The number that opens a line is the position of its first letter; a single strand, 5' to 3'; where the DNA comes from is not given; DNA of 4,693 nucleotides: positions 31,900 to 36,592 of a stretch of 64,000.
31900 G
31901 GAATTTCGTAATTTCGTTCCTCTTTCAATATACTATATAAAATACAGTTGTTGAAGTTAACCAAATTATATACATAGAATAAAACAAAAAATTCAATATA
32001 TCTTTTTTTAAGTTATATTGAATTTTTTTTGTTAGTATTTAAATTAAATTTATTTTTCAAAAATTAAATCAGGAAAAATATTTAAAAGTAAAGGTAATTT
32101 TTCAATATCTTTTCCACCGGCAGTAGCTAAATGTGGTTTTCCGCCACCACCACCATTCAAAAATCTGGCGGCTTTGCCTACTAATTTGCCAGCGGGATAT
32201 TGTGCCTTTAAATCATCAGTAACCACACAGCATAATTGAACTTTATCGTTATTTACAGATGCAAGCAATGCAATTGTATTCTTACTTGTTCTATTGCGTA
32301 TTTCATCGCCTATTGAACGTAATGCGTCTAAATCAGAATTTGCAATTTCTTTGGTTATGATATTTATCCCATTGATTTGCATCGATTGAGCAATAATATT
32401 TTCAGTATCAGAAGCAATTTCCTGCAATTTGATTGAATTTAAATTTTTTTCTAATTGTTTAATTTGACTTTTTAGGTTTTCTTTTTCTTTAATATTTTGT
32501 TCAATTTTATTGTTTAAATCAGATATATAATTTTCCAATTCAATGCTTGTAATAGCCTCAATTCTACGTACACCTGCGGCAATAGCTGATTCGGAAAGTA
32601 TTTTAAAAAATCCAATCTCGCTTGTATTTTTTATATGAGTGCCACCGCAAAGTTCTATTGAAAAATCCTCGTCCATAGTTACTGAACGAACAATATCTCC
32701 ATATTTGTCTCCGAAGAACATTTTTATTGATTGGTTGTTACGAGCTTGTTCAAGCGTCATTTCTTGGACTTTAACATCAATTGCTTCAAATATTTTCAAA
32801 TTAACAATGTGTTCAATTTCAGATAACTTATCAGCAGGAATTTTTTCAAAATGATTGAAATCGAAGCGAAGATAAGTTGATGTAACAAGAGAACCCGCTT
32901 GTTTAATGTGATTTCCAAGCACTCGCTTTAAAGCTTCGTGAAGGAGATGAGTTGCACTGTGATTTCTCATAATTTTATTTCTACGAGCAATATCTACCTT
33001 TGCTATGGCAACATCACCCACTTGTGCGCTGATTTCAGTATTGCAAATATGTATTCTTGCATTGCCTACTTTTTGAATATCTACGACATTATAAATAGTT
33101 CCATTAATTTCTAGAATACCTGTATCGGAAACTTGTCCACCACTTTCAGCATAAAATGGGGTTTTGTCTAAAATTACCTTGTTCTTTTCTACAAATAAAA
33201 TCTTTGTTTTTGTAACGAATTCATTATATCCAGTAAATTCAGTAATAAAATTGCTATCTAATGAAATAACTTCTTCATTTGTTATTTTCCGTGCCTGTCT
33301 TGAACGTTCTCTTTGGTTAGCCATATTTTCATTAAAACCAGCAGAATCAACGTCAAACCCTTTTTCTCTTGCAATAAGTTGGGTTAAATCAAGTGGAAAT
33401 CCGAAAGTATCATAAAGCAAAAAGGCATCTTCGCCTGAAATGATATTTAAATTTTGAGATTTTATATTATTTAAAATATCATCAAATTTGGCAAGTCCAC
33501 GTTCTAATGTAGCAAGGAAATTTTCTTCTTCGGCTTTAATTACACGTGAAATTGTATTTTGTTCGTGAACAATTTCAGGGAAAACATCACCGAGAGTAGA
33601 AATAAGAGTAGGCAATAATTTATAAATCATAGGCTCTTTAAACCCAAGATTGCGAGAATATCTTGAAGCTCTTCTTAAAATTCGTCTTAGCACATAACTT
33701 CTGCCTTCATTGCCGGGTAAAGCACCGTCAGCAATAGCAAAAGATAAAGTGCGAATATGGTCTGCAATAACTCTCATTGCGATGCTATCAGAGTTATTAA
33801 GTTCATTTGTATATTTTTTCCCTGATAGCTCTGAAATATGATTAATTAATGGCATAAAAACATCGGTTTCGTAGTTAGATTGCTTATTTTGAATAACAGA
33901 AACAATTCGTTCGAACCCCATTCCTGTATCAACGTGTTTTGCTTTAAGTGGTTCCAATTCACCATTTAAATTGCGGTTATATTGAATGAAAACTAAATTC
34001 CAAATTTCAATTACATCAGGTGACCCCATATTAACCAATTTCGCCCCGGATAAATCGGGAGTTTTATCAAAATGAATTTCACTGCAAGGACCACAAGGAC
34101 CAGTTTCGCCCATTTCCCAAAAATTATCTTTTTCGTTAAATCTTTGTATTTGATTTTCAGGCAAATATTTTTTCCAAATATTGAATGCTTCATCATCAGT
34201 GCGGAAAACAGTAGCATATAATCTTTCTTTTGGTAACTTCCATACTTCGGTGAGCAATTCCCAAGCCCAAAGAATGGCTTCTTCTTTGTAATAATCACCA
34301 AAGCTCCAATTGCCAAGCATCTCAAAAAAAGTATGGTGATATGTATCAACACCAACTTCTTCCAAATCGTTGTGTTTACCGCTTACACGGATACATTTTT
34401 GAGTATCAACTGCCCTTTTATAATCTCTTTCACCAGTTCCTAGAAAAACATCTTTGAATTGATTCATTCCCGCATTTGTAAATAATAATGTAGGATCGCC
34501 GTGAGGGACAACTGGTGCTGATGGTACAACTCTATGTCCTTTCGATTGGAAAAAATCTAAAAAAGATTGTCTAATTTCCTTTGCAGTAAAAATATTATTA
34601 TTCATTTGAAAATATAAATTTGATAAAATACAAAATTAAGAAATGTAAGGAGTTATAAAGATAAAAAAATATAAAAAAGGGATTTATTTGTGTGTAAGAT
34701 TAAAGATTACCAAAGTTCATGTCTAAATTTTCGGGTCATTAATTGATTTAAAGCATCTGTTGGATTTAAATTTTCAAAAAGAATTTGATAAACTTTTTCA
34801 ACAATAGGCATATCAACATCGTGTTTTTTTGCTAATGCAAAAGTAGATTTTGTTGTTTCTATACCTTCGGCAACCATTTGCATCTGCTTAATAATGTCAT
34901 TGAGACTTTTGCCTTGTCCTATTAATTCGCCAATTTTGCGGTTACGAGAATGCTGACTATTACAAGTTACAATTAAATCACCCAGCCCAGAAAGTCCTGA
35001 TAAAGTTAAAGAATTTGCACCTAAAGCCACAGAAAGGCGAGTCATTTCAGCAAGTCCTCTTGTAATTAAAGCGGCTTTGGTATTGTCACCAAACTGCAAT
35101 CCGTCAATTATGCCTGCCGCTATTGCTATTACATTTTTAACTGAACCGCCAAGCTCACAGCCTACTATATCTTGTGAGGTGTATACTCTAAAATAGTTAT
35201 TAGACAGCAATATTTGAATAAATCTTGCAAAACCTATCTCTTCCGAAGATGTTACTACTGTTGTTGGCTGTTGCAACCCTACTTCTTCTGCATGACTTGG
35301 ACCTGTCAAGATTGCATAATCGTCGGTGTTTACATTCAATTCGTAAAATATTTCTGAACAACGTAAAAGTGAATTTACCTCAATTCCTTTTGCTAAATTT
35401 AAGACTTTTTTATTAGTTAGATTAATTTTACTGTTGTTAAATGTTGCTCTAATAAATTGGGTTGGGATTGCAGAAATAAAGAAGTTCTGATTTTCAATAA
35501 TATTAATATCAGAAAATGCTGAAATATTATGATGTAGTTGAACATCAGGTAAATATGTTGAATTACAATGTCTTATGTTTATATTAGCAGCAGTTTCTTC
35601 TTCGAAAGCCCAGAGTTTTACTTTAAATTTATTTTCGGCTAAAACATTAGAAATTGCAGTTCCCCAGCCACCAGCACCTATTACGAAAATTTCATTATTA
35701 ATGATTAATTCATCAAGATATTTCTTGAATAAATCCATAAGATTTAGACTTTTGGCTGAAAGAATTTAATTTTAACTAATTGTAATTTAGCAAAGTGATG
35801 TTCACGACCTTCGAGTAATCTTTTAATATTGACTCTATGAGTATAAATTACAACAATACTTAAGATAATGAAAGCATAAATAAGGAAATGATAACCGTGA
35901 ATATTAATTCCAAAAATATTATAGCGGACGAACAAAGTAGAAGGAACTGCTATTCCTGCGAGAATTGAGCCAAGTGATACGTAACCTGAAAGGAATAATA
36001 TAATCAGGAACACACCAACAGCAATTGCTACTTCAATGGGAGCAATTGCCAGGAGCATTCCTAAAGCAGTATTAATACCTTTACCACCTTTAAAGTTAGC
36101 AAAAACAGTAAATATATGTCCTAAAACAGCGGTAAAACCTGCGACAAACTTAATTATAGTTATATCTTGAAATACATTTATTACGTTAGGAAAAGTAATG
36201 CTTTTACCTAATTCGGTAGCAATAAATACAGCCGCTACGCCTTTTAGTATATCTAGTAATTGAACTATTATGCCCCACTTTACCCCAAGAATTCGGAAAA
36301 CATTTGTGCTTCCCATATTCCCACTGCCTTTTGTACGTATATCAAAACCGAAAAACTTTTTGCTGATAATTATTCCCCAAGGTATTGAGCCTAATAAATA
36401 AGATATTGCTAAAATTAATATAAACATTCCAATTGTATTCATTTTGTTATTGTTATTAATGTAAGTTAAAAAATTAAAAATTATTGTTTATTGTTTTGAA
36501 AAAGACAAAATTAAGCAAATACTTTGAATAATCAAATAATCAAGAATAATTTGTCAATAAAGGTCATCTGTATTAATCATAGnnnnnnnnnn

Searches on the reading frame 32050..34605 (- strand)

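Call 47: search_protein_families(library=pfam, proteins=[window:32050-34605:-], max_evalue=0.00001)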
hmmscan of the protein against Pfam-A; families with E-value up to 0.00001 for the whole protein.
window:32050-34605:- (851 aa): 3 families
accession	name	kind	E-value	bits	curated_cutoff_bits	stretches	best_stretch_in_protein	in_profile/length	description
PF01411.24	tRNA-synt_2c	-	2.8e-207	690.1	30.3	1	10-540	1-551/552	tRNA synthetases class II (A)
PF07973.19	tRNA_SAD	-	2.7e-18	66.1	24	1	639-683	1-44/44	Threonyl and Alanyl tRNA synthetase second additional domain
PF02272.25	DHHA1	-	3.3e-11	44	25.9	1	747-844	2-96/102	DHHA1 domain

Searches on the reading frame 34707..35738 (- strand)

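Call 47: search_protein_families(library=pfam, proteins=[window:34707-35738:-], max_evalue=0.00001)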
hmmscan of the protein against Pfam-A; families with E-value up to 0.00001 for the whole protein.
window:34707-35738:- (343 aa): 3 families
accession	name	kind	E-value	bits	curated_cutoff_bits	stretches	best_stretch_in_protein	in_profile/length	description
PF07479.19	NAD_Gly3P_dh_C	-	1.4e-59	200.8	25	1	190-330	1-141/142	NAD-dependent glycerol-3-phosphate dehydrogenase C-terminus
PF01210.29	NAD_Gly3P_dh_N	-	1.1e-39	136.4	23.1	1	17-168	2-155/158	NAD-dependent glycerol-3-phosphate dehydrogenase N-terminus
PF20618.3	GPD_NAD_C_bact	-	4.8e-22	78.7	27.6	1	250-316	1-66/66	Bacterial GPD, NAD-dependent C-terminal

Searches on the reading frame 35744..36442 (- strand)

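Call 47: search_protein_families(library=pfam, proteins=[window:35744-36442:-], max_evalue=0.00001)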
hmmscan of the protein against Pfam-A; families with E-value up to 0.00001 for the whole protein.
window:35744-36442:- (232 aa): 1 family
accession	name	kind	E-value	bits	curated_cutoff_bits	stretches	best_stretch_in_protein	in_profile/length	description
PF02660.20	G3P_acyltransf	-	8.7e-51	172.7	24.1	1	13-209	1-164/164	Glycerol-3-phosphate acyltransferase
